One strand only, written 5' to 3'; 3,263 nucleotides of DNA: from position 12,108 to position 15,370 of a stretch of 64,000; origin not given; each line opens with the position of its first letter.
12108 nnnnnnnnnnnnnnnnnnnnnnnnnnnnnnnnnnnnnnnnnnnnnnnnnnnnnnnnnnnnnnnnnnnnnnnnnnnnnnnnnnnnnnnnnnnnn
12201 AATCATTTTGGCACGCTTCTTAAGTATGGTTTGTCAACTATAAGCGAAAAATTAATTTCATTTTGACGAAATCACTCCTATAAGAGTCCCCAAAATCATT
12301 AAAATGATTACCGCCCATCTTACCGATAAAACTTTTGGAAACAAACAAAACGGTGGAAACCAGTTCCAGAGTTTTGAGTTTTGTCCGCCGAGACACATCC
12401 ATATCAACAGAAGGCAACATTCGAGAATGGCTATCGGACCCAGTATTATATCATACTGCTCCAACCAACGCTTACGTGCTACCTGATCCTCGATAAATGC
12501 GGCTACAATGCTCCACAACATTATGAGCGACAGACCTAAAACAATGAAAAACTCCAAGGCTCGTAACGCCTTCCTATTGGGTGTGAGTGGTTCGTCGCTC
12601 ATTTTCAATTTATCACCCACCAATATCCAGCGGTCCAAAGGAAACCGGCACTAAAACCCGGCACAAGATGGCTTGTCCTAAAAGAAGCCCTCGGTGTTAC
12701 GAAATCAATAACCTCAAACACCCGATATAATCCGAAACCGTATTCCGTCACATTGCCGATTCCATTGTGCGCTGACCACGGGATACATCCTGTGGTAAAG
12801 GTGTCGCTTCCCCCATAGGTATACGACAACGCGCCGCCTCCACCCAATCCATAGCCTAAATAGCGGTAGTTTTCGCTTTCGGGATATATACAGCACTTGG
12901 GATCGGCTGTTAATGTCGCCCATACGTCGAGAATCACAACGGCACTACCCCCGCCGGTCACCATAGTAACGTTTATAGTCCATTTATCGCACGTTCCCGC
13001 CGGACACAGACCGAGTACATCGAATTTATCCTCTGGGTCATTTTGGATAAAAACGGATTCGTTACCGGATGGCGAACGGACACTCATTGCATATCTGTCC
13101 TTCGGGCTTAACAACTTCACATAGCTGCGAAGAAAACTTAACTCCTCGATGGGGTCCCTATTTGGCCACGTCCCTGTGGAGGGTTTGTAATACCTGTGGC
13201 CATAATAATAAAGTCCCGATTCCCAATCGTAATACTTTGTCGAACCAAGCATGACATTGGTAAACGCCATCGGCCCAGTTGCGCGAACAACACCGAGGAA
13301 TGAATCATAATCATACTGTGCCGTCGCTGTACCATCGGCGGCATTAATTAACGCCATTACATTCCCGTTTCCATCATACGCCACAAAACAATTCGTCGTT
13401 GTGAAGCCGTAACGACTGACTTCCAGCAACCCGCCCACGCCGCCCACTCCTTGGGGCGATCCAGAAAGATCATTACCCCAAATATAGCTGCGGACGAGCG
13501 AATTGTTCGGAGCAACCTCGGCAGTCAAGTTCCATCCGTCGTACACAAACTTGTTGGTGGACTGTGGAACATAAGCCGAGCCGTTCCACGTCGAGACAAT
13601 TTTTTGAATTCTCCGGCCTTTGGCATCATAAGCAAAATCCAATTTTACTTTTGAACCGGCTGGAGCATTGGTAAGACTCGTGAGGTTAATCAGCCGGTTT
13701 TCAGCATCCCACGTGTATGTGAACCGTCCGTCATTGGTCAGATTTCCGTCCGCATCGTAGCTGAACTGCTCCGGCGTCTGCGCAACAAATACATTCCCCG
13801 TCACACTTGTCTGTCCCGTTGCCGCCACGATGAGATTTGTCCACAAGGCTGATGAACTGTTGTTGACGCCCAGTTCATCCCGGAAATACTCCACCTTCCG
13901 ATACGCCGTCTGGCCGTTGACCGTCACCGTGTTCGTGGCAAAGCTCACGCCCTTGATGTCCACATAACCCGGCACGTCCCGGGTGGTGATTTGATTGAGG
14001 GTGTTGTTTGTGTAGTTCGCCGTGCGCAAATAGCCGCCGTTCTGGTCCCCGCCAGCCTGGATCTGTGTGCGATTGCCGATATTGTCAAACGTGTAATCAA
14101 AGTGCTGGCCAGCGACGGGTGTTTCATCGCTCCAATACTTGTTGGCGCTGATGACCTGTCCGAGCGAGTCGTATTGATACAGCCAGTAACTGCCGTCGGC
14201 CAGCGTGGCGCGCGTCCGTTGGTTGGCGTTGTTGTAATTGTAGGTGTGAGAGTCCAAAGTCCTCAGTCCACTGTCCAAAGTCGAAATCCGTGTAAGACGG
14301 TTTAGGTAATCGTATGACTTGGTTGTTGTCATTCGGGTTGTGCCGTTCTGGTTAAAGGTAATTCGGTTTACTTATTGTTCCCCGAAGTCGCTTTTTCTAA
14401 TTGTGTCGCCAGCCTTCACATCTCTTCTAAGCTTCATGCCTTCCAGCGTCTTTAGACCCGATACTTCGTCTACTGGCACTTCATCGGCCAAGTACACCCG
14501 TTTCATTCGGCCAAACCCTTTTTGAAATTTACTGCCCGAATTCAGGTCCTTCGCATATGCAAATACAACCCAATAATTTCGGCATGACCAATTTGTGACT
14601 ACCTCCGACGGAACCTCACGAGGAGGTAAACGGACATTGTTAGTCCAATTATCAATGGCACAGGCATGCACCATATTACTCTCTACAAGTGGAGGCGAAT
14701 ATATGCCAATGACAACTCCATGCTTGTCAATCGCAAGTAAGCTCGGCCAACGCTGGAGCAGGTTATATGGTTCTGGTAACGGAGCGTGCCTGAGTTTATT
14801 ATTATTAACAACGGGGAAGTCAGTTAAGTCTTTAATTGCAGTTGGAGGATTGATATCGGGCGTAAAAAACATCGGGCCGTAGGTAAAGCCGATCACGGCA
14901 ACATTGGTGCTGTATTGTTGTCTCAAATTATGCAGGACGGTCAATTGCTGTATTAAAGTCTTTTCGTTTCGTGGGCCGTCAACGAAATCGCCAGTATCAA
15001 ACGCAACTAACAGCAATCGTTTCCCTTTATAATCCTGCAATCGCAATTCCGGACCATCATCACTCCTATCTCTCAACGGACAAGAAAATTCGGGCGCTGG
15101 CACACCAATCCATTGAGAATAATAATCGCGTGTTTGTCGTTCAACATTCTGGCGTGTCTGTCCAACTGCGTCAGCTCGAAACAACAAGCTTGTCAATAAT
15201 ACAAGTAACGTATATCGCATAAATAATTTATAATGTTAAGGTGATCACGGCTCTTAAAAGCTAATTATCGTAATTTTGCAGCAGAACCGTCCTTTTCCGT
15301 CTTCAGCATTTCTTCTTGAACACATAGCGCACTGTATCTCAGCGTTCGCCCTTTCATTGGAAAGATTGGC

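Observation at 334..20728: Rhs polymorphic-toxin array: one full-length gene plus six orphan C-terminal modules carrying seven different toxin tips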

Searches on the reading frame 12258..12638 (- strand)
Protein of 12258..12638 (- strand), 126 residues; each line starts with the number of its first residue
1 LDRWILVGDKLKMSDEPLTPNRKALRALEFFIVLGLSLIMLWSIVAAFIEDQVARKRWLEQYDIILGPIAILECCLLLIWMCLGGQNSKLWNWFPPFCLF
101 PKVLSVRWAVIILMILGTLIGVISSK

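Call 8: search_protein_families(library=pfam, proteins=[window:12258-12638:-], max_evalue=1)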
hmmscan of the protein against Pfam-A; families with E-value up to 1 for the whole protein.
window:12258-12638:- (126 aa): 1 family
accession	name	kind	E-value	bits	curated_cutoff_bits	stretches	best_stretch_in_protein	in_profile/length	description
PF00520.37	Ion_trans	-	0.19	11.4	25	1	28-108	4-85/241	Ion transport protein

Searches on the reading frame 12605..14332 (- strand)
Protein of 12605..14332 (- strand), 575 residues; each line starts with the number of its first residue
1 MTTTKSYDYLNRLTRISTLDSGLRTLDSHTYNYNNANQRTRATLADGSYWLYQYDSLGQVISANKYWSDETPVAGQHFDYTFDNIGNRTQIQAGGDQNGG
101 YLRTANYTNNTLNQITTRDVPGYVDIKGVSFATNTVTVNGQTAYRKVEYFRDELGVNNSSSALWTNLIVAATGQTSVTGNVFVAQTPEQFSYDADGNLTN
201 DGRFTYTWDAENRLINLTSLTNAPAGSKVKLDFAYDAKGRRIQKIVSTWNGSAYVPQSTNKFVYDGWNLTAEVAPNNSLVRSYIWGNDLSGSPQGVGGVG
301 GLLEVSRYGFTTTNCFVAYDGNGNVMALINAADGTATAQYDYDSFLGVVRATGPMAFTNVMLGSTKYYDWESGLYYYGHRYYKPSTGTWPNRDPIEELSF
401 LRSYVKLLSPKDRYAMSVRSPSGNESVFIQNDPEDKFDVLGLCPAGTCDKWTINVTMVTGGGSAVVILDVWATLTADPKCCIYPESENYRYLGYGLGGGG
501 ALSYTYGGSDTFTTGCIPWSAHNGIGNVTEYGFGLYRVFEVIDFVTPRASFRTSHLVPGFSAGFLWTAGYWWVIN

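Call 4: search_protein_families(library=pfam, proteins=[window:12605-14332:-], max_evalue=0.01)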
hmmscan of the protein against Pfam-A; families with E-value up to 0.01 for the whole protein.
window:12605-14332:- (575 aa): 2 families
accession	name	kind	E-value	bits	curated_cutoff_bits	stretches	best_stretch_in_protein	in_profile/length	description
PF05593.20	RHS_repeat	-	2.7e-14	53.6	22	2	33-62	1-30/38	RHS Repeat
PF12930.12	DUF3836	-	0.001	19.4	25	0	228-273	59-106/127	Family of unknown function (DUF3836)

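Call 5: search_protein_families(library=ncbifam, proteins=[window:12605-14332:-], max_evalue=0.01)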
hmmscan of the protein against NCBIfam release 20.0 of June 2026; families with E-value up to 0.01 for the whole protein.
window:12605-14332:- (575 aa): 3 families
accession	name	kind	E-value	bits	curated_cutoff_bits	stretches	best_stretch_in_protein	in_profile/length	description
TIGR03696.1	Rhs_assc_core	domain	3.4e-08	33.9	32.5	1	364-404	20-60/76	RHS repeat-associated core domain-containing protein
NF041261.1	RHS_core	equivalog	5.6e-07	27.8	2000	1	319-396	1162-1238/1261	RHS element core protein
TIGR01643.1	YD_repeat_2x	repeat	0.001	19.5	15.8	0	33-67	1-35/42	YD repeat-containing protein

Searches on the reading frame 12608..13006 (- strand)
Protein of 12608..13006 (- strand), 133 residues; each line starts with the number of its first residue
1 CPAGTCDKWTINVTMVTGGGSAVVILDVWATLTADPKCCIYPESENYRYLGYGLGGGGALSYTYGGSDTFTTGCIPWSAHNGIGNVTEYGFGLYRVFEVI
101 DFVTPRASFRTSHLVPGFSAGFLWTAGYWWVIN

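Call 17: search_protein_families(library=pfam, proteins=[window:12608-13006:-], max_evalue=10)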
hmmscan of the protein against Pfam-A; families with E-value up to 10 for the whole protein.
seq(133 aa): 1 family
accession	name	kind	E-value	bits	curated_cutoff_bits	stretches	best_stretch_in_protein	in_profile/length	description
PF15034.11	KRTAP7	-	0.0093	17.3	27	1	29-76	22-68/84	KRTAP type 7 family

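Call 101: search_solved_structures(query=A3, max_evalue=1)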
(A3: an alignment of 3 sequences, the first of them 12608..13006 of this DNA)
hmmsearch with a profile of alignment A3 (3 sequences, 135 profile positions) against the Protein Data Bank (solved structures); distinct sequences matched with E-value up to 1: 0.

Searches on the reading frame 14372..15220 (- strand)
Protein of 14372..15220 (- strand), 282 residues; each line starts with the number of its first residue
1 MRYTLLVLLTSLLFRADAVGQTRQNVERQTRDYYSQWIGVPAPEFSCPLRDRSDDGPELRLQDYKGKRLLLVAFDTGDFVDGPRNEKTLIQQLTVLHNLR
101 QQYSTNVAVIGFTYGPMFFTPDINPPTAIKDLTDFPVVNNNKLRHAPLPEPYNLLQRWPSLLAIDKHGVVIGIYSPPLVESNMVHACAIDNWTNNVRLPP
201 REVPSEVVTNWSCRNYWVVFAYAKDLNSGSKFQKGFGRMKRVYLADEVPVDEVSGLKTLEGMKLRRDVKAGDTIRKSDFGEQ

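Call 8: search_protein_families(library=pfam, proteins=[window:14372-15220:-], max_evalue=1)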
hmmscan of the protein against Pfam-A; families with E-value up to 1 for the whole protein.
window:14372-15220:- (282 aa): 4 families
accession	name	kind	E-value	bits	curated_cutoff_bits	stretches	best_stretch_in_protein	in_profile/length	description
PF08666.17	SAF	-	5.9e-06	27.2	21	1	219-279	3-62/63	SAF domain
PF08534.16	Redoxin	-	0.029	14.6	26.6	1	39-75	3-37/148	Redoxin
PF00578.27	AhpC-TSA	-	0.035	14.5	26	1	38-76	1-35/124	AhpC/TSA family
PF09502.15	HrpB4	-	0.093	12.9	29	1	9-43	90-121/217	Bacterial type III secretion protein (HrpB4)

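Call 35: find_encoding_contigs(protein=window:14372-15220:-, flank=10000, max_places=10)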
Protein window:14372-15220:- (282 aa): 24 contigs read that carry it; 7 places shown.
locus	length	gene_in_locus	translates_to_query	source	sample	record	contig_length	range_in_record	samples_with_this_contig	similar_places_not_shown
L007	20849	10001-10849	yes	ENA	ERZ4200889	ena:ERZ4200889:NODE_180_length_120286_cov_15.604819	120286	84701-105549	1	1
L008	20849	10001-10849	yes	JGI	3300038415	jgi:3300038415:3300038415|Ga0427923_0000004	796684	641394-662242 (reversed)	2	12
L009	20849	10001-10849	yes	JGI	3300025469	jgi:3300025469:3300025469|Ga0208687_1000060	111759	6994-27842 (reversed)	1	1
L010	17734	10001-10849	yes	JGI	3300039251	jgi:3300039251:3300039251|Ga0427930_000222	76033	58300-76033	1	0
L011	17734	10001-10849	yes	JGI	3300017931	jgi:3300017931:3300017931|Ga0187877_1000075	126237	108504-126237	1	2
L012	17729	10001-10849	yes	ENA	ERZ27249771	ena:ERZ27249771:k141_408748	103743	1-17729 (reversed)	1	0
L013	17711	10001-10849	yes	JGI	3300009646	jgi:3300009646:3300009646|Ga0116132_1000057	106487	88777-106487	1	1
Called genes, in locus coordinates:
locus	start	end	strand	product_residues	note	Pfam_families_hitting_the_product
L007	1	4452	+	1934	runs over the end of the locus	PF00047:ig (faint), PF07679:I-set, PF13927:Ig_3, PF00041:fn3 (weak), PF07679:I-set, PF13895:Ig_2 (weak), PF13927:Ig_3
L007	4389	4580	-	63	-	-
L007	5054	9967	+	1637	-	PF05593:RHS_repeat (faint), PF25023:TEN_YD-shell (faint)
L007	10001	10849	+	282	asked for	PF08666:SAF (weak)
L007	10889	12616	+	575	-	PF05593:RHS_repeat (faint)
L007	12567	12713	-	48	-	-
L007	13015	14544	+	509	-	PF05593:RHS_repeat (faint), PF25023:TEN_YD-shell (weak)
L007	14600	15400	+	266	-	-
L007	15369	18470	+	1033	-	PF05593:RHS_repeat (faint)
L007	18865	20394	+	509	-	-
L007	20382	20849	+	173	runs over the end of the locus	-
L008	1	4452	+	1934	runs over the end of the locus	PF00047:ig (faint), PF07679:I-set, PF13927:Ig_3, PF00041:fn3 (weak), PF07679:I-set, PF13895:Ig_2 (weak), PF13927:Ig_3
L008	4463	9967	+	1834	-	PF05593:RHS_repeat (faint), PF25023:TEN_YD-shell (faint)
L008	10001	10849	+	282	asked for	PF08666:SAF (weak)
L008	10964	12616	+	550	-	PF05593:RHS_repeat (faint)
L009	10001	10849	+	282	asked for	PF08666:SAF (weak)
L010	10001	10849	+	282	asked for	PF08666:SAF (weak)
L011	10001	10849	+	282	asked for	PF08666:SAF (weak)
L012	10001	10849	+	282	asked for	PF08666:SAF (weak)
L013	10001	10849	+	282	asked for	PF08666:SAF (weak)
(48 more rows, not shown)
